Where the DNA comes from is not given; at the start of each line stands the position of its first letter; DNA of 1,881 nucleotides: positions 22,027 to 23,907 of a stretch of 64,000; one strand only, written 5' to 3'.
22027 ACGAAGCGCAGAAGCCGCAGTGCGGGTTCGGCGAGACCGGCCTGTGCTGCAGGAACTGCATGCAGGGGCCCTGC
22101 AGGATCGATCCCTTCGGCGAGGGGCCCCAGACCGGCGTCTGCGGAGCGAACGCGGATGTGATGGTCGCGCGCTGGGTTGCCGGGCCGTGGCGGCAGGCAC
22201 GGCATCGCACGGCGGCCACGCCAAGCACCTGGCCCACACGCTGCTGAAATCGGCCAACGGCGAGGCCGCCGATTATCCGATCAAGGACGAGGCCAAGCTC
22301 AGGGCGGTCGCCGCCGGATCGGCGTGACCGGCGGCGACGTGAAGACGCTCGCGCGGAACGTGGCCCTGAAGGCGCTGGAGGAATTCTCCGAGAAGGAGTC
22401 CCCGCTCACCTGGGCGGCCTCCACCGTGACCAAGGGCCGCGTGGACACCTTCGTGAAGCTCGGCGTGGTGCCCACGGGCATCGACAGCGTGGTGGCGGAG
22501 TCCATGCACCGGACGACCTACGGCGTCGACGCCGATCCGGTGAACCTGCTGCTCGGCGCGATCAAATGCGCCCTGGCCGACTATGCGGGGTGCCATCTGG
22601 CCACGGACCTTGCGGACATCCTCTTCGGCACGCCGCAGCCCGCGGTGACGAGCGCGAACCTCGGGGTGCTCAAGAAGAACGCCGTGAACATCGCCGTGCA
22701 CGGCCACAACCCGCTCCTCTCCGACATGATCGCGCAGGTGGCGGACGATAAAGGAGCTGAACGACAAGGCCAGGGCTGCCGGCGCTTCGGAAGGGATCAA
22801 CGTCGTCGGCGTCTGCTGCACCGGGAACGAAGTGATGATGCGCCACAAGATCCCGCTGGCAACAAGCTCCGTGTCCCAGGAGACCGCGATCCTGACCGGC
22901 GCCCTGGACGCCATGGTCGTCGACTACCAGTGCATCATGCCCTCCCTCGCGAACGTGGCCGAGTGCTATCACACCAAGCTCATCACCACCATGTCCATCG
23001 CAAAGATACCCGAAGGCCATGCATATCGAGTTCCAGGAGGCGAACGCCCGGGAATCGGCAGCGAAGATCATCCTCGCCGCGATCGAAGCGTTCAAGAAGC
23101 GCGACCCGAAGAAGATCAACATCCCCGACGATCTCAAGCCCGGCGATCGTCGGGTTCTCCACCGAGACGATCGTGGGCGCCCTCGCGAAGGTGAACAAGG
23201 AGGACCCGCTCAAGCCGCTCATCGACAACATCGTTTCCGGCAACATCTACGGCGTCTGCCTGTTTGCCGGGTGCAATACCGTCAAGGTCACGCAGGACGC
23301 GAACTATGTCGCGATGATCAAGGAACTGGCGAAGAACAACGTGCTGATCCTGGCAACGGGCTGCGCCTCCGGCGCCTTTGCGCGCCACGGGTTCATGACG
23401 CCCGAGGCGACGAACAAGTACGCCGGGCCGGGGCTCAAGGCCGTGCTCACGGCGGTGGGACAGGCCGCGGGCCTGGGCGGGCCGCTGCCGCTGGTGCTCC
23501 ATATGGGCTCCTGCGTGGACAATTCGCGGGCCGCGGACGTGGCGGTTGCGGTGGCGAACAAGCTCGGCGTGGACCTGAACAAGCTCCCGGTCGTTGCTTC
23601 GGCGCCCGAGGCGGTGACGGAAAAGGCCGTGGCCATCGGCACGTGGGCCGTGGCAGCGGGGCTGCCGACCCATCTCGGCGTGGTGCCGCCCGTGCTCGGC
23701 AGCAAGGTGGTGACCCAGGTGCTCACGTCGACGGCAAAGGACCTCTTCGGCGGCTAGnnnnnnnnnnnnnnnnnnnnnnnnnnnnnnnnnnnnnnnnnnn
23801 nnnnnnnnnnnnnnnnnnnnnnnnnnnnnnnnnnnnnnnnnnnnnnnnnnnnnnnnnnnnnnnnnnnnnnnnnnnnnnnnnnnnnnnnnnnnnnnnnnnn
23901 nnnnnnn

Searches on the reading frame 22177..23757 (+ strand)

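Call 76: search_protein_families(library=pfam, proteins=[window:22177-23757:+], max_evalue=0.00001)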
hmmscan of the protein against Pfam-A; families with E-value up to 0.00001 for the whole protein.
window:22177-23757:+ (526 aa): 1 family
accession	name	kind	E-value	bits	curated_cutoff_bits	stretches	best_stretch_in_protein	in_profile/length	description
PF03063.25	Prismane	-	3.1e-97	326.8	27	2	326-525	345-503/513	Prismane/CO dehydrogenase family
